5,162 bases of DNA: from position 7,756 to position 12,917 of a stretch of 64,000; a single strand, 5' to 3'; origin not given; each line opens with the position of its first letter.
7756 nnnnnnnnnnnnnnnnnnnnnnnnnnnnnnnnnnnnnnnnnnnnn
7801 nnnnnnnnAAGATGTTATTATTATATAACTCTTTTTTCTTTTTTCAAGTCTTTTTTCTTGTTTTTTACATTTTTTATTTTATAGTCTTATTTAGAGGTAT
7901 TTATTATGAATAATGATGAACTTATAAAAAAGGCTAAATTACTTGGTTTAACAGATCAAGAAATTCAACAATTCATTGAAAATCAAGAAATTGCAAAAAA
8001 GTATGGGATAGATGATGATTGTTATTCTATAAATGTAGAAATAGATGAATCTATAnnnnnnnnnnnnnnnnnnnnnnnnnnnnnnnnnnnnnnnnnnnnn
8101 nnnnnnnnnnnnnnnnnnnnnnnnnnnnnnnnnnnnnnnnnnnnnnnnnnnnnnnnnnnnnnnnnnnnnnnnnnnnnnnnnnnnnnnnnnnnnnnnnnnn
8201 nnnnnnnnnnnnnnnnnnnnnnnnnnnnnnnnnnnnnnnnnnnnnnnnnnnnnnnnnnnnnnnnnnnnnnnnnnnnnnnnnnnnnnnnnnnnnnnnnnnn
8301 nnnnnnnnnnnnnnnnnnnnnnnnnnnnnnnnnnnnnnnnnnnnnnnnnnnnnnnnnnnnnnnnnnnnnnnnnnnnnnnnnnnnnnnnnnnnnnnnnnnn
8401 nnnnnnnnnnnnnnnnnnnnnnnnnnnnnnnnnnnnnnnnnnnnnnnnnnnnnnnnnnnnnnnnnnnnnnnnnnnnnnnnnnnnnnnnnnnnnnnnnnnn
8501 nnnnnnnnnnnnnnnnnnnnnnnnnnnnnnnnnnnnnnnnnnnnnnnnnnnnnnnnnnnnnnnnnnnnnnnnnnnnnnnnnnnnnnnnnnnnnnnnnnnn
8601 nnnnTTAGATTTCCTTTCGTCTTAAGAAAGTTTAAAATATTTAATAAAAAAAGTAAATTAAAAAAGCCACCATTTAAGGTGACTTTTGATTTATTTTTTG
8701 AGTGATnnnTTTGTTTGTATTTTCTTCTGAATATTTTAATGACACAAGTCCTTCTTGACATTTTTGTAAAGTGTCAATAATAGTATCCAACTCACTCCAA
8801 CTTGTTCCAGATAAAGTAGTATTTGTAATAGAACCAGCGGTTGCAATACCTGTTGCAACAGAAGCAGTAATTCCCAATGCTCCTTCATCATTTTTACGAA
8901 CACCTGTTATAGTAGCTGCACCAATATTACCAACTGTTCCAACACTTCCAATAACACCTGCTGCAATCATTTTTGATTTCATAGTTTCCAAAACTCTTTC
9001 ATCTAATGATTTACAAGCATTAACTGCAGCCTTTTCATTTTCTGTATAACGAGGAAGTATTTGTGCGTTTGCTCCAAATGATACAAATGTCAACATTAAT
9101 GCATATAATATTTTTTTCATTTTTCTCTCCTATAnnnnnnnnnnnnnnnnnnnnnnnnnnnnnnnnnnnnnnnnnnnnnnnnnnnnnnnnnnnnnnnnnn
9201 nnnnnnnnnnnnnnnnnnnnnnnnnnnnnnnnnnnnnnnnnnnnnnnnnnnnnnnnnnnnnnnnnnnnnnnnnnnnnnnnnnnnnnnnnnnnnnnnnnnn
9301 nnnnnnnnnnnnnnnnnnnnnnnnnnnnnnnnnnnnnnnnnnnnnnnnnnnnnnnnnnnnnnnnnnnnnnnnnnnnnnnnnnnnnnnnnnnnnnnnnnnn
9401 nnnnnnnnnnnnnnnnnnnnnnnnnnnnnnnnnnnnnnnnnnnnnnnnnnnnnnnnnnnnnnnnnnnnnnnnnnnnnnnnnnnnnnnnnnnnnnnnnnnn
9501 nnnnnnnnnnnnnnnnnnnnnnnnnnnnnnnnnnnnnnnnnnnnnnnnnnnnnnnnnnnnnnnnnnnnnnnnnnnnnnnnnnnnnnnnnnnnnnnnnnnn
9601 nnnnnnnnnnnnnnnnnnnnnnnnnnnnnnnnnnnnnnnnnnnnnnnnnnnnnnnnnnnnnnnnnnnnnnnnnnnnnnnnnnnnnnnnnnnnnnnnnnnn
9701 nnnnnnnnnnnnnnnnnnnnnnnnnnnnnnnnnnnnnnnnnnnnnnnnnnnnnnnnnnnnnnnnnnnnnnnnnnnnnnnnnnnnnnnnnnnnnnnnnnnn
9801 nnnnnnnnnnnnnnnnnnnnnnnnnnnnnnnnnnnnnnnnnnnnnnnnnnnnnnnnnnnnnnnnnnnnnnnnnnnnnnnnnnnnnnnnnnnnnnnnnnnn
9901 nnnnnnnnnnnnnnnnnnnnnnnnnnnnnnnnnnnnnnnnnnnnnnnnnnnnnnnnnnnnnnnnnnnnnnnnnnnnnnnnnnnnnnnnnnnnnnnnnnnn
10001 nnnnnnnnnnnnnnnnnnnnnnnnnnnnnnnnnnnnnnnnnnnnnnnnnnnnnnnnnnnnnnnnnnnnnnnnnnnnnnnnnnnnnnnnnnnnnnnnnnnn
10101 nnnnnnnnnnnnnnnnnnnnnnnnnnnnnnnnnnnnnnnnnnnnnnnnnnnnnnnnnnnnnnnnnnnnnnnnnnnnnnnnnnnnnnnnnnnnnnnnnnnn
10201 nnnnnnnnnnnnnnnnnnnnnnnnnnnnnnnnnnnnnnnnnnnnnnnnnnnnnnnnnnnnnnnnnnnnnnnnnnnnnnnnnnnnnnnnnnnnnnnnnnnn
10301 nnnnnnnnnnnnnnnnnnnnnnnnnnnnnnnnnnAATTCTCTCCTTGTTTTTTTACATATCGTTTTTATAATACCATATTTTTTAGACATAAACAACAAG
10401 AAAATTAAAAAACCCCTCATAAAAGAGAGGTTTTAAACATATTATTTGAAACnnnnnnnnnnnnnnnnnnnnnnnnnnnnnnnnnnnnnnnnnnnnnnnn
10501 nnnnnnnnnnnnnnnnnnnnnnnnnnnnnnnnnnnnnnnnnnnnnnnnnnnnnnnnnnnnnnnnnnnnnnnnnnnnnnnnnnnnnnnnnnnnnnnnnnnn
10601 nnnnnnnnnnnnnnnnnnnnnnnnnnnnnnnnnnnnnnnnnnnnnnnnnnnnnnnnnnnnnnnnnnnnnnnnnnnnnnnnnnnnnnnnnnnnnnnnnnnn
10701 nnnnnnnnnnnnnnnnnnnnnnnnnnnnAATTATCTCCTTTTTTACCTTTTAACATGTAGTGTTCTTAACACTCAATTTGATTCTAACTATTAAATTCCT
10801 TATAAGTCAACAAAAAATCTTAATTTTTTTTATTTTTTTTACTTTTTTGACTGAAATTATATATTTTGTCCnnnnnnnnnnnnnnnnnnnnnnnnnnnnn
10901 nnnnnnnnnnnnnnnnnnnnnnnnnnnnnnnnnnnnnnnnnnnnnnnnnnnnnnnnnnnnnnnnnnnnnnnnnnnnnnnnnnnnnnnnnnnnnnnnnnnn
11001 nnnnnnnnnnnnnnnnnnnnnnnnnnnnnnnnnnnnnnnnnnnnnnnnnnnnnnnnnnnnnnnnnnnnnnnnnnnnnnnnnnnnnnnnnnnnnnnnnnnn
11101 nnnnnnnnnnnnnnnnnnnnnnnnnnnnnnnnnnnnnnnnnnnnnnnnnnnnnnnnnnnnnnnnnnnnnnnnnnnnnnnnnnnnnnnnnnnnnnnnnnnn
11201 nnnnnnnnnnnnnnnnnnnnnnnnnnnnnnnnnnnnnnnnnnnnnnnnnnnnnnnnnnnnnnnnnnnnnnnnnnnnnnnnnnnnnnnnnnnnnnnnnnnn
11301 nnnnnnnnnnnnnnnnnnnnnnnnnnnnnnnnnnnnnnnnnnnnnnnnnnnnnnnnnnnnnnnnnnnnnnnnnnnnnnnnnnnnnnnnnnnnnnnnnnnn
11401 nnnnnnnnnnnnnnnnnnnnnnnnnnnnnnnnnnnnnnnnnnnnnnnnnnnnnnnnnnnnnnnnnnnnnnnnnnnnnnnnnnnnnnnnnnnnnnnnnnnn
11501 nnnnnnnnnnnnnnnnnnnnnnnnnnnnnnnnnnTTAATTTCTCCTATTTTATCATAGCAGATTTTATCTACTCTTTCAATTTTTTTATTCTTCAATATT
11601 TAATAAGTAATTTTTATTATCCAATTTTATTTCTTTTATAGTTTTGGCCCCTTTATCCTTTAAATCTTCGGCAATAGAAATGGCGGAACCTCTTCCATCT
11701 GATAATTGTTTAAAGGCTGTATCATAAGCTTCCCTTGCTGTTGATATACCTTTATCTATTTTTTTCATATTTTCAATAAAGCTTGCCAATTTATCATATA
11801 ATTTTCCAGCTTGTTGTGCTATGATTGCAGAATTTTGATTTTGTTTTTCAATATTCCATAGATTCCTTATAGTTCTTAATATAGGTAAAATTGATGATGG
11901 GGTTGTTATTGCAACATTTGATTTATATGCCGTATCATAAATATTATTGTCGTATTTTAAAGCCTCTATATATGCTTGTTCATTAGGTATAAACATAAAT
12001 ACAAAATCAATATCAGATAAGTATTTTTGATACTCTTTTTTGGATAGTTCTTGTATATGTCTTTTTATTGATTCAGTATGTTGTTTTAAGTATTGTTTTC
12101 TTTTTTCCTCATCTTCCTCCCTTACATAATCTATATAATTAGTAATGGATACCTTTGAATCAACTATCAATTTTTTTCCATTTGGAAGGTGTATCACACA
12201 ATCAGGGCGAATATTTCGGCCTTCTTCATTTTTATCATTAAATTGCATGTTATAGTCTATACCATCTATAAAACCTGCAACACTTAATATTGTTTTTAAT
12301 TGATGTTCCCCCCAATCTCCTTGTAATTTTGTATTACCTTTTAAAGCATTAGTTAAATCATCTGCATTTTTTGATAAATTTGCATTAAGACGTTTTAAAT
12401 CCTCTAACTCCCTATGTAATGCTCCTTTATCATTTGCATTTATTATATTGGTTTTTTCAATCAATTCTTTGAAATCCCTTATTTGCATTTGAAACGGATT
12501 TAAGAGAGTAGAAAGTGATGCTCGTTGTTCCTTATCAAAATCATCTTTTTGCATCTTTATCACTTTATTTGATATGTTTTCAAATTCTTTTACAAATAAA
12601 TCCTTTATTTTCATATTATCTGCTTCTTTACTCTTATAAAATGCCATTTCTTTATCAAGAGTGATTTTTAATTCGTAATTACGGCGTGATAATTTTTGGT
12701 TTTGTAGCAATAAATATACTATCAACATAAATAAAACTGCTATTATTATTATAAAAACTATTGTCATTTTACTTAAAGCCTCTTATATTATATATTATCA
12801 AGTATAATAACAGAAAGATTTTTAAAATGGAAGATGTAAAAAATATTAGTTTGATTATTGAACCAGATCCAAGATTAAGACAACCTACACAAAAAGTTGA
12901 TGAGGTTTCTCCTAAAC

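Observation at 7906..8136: Orphan 76-aa protein with a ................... tail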

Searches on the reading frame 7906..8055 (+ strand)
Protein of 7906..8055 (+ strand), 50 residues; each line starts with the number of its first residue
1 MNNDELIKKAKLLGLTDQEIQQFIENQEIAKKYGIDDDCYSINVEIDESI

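Call 57: find_homologous_proteins(query=A3, max_evalue=10)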
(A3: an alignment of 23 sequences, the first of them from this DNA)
Query A3 (23 sequences) (50 aa, profile of the alignment): 10 proteins with E <= 10 among 158 candidates.
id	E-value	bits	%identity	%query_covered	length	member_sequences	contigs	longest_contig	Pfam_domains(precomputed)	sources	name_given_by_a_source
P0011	1.4e-24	104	60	100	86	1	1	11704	-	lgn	-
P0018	1.8e-24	103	64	100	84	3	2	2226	-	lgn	-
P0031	1.9e-24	103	62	94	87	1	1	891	-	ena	-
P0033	2.4e-24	103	60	94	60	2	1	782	-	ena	-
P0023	2.4e-24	103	64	100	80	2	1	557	-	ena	-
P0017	8.5e-24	101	56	100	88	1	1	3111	-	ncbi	-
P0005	1.2e-22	97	54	100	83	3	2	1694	-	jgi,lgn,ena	jgi:hypothetical protein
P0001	4.6e-22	96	100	100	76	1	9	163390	-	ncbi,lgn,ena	-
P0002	2.3e-21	93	63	92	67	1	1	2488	-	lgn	-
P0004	3.9e-20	89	58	100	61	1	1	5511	-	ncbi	-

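Call 80: find_related_loci(query=A3, collection=viral_contigs, flank=5000)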
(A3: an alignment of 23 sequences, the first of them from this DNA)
Query A3 (50 aa) in viral_contigs; peptide patterns used: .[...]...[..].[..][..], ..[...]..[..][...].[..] (x = any residue, [..] = any of these).
247 stretches matched a pattern, but none encodes a relative of the query by tblastn (E <= 1e-3).

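Call 82: find_related_loci(query=A3, collection=metagenome_contigs, flank=5000)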
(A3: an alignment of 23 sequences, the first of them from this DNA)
Query A3 (50 aa) in metagenome_contigs; peptide patterns used: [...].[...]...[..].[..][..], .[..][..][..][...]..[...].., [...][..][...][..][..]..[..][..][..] (x = any residue, [..] = any of these).
600 stretches matched a pattern (row limit reached: there are more); 1 encode a relative of the query (tblastn E <= 1e-3); 1 distinct loci.
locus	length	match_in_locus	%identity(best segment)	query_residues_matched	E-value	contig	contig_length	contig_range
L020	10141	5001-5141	60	1-47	9e-16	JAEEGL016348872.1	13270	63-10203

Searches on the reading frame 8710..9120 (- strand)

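Call 4: search_protein_families(library=pfam, proteins=[window:8710-9120:-], max_evalue=1)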
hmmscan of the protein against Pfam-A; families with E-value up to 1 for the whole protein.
window:8710-9120:- (137 aa): 1 family
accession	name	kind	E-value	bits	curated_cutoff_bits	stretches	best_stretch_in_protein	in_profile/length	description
PF08734.17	GYD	-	0.13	12.7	31.4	1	22-114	4-90/91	GYD domain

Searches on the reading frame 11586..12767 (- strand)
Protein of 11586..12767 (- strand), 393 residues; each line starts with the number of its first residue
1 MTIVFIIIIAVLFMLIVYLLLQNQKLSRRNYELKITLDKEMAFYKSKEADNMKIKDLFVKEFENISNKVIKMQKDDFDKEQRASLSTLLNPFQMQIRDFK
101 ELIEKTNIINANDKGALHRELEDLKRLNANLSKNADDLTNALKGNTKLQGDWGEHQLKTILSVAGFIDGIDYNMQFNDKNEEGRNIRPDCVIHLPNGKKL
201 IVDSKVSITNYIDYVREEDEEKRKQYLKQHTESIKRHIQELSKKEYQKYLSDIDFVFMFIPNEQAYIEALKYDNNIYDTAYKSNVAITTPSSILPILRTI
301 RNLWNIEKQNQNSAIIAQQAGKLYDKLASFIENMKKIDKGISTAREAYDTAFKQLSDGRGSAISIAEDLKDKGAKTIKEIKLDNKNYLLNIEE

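Call 16: search_protein_families(library=pfam, proteins=[window:11586-12767:-], max_evalue=0.001)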
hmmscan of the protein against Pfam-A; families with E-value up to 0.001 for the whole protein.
window:11586-12767:- (393 aa): 1 family
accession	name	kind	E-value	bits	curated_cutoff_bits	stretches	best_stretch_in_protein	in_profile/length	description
PF02646.22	RmuC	-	3.7e-92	309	26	1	84-377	2-289/291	RmuC family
